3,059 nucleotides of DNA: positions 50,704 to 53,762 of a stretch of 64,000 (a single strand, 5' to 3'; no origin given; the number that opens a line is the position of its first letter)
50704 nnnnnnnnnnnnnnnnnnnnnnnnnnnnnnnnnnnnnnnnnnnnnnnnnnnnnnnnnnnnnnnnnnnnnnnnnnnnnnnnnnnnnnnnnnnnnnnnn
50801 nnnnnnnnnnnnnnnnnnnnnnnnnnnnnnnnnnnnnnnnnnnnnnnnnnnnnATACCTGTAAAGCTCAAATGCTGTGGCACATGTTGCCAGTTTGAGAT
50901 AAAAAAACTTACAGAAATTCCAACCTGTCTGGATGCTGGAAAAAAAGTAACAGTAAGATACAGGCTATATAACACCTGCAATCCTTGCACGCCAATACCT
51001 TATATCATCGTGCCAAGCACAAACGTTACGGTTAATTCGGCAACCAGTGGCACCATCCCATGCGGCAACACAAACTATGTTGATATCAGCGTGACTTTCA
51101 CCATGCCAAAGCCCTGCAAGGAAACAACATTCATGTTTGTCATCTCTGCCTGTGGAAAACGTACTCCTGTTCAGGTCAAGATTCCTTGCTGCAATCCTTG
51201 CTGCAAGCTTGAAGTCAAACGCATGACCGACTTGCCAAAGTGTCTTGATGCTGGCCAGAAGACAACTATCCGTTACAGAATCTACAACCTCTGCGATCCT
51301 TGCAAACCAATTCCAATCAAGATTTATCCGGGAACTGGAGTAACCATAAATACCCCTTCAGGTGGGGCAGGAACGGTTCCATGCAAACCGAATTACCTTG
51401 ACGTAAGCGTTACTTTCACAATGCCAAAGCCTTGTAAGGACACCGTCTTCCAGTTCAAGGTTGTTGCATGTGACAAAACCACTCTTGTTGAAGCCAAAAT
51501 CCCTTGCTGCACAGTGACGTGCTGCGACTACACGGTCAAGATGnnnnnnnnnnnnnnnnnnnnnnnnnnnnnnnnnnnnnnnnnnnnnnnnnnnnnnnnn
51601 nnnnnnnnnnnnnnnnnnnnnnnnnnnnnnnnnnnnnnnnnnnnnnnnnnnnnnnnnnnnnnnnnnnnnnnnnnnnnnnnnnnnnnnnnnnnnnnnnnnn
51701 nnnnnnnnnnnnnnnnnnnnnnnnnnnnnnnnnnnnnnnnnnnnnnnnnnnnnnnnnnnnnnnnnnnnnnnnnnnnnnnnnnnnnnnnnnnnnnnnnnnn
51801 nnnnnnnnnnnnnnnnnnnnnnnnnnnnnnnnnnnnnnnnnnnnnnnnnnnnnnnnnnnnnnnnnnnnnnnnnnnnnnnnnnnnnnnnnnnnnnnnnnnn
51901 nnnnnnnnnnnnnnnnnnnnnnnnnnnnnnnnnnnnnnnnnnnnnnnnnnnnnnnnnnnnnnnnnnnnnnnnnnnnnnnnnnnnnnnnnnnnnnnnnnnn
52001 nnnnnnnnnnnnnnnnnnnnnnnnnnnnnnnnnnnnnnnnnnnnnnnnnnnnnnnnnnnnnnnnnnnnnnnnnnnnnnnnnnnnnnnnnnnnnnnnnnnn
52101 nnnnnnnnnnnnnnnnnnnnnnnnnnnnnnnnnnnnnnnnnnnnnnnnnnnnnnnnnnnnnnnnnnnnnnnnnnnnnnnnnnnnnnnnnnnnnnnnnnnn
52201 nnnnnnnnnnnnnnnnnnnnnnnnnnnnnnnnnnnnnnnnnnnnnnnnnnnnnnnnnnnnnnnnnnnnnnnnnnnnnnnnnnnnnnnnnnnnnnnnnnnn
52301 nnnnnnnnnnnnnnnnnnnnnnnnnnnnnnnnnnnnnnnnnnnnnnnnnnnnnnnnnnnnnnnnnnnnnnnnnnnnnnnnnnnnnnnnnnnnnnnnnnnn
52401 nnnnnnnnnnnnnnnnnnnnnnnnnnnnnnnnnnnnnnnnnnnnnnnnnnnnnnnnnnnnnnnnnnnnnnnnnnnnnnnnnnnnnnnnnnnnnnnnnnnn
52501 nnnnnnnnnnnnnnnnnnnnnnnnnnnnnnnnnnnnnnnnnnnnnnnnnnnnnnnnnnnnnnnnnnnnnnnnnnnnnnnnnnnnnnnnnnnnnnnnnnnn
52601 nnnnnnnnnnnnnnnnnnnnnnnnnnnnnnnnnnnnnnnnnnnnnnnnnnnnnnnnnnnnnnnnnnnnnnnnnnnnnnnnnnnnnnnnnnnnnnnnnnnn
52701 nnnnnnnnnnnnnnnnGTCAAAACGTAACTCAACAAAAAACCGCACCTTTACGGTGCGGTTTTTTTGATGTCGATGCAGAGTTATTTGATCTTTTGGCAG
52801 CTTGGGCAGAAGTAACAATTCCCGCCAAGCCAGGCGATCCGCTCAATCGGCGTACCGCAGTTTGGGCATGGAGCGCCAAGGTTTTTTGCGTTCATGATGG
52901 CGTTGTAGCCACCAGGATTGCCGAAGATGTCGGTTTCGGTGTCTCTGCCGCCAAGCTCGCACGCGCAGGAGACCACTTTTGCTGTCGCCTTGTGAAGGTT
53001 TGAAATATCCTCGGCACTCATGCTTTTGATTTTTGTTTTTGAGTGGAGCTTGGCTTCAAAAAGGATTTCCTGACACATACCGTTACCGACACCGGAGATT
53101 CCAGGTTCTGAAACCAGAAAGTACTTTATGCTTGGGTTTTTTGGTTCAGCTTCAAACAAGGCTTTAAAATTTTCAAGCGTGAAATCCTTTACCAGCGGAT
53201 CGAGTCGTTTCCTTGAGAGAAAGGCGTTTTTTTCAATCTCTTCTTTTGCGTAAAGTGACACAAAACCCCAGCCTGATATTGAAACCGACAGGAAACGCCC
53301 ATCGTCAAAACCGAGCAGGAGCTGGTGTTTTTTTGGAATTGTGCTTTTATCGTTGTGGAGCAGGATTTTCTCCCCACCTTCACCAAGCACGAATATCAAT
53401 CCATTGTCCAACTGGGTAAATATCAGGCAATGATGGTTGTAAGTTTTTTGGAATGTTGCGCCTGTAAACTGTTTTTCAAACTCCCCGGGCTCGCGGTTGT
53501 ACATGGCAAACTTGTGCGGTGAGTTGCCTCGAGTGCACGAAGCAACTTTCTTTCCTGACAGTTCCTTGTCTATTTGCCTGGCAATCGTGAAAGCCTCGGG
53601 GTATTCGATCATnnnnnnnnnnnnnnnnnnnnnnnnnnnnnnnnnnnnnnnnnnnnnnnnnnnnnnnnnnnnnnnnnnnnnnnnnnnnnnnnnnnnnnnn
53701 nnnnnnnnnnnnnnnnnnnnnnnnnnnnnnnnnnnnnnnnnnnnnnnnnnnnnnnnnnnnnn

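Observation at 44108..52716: Two adjacent giant secreted proteins built from an undescribed ~110-aa module that starts with vicinal cysteines (CC[DE][FY] or CCxxCC)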

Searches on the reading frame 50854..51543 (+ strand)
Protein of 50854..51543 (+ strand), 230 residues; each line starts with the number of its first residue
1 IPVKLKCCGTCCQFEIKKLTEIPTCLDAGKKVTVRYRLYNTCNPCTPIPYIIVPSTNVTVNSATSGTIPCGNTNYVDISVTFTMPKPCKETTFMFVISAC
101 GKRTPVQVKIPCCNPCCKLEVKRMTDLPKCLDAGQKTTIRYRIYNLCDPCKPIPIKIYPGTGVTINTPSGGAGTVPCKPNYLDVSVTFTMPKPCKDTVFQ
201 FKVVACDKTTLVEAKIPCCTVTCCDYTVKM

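Call 27: predict_structure(alignment_id=A1)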
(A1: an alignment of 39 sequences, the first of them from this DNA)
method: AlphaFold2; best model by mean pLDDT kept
length: 230 residues; sequences in the alignment: 39
mean_pLDDT: 90.3   pTM: 0.62
mean pLDDT of the five models: 90.3, 90.0, 89.7, 89.7, 89.4
residues with pLDDT >= 90: 177; 70-90: 33; 50-70: 11; < 50: 9
segments of 3 or more residues with pLDDT < 50: 1-8
pLDDT, mean of each block of 10 residues (from residue 1): 43 94 93 98 92 98 96 96 90 95 95 85 97 97 93 95 92 93 97 94 94 95 55
secondary structure, 60 per line:
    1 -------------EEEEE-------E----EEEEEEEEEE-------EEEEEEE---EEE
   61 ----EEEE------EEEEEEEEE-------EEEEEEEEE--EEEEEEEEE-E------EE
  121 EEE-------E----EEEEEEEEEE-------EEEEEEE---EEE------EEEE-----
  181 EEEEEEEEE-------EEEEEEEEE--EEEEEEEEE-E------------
elements in order: E14-18 E31-40 E48-54 E58-60 E65-68 E75-83 E91-99 E102-110 E119-123 E136-145 E153-159 E163-165 E172-175 E181-189 E197-205 E208-216

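Call 35: fold_search(model_id=the predicted structure, library=pdb)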
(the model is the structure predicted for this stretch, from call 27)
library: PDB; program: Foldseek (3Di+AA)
matches with E <= 10: 1992; with E <= 0.001: 1107
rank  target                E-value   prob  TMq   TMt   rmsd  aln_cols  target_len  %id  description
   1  9ijj_h                3.3e-08  1.00  0.41  0.09   9.3       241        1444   16  In situ structure of the central apparatus in mouse sperm axoneme. (released 2025-06-04)
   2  7sqc_T0               3.3e-08  1.00  0.38  0.19  10.0       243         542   16  Ciliary C1 central pair apparatus isolated from Chlamydomonas reinhardtii (released 2022-04-13)
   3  7sqc_T1               3.6e-08  1.00  0.36  0.17  10.1       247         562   15  Ciliary C1 central pair apparatus isolated from Chlamydomonas reinhardtii (released 2022-04-13)
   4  7sqc_2B               4.7e-08  1.00  0.48  0.19   6.6       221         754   16  Ciliary C1 central pair apparatus isolated from Chlamydomonas reinhardtii (released 2022-04-13)
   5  7sqc_T2               9.2e-08  1.00  0.36  0.18  10.2       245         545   14  Ciliary C1 central pair apparatus isolated from Chlamydomonas reinhardtii (released 2022-04-13)
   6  7sqc_2A               1.3e-07  1.00  0.46  0.18   7.0       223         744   15  Ciliary C1 central pair apparatus isolated from Chlamydomonas reinhardtii (released 2022-04-13)
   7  7sqc_F1               2.6e-07  1.00  0.42  0.25   7.3       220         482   15  Ciliary C1 central pair apparatus isolated from Chlamydomonas reinhardtii (released 2022-04-13)
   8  7sqc_M1               3.0e-07  1.00  0.31  0.14  11.2       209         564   12  Ciliary C1 central pair apparatus isolated from Chlamydomonas reinhardtii (released 2022-04-13)
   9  9o6n_A                3.2e-07  1.00  0.26  0.28  12.8       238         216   12  Structure of Siglec-10 (released 2026-02-25)
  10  7sqc_T3               6.6e-07  1.00  0.35  0.26   9.3       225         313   16  Ciliary C1 central pair apparatus isolated from Chlamydomonas reinhardtii (released 2022-04-13)
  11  9ijj_O                7.7e-07  1.00  0.49  0.12  11.8       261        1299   12  In situ structure of the central apparatus in mouse sperm axoneme. (released 2025-06-04)
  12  9ijj_4G               1.4e-06  1.00  0.32  0.03  11.5       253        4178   13  In situ structure of the central apparatus in mouse sperm axoneme. (released 2025-06-04)
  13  9o6j_A                1.6e-06  1.00  0.27  0.28  13.2       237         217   11  Structure of Siglec-10 in complex with 2,3-Sialyllactose (released 2026-02-25)
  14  9ijj_4I               2.2e-06  1.00  0.34  0.04  11.5       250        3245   13  In situ structure of the central apparatus in mouse sperm axoneme. (released 2025-06-04)
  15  9i1y_B                4.1e-06  1.00  0.33  0.29  15.8       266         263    9  WxLIP from Enterococcus faecium (released 2026-01-28)
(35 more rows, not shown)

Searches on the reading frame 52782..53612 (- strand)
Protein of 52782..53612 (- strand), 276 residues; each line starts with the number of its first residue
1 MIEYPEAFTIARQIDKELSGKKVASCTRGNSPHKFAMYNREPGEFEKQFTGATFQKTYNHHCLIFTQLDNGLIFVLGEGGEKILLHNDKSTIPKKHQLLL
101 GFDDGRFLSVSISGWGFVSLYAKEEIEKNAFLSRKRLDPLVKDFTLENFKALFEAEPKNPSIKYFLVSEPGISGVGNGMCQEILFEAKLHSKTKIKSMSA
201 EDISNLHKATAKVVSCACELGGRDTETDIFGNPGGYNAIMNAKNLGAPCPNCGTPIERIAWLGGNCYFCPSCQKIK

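Call 42: search_protein_families(library=pfam, proteins=[window:52782-53612:-], max_evalue=0.001)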
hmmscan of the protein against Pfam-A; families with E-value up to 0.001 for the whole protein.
window:52782-53612:- (276 aa): 3 families
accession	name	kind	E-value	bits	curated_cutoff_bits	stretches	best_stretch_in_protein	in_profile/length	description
PF06831.19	H2TH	-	1.7e-12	47.6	34.7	1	138-226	4-90/93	Formamidopyrimidine-DNA glycosylase H2TH domain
PF01149.29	Fapy_DNA_glyco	-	4.1e-06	27.9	25.5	1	1-108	1-106/117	Formamidopyrimidine-DNA glycosylase N-terminal domain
PF06827.20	zf-FPG_IleRS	-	0.00026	21.2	21.3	1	248-274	3-29/30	Zinc finger found in FPG and IleRS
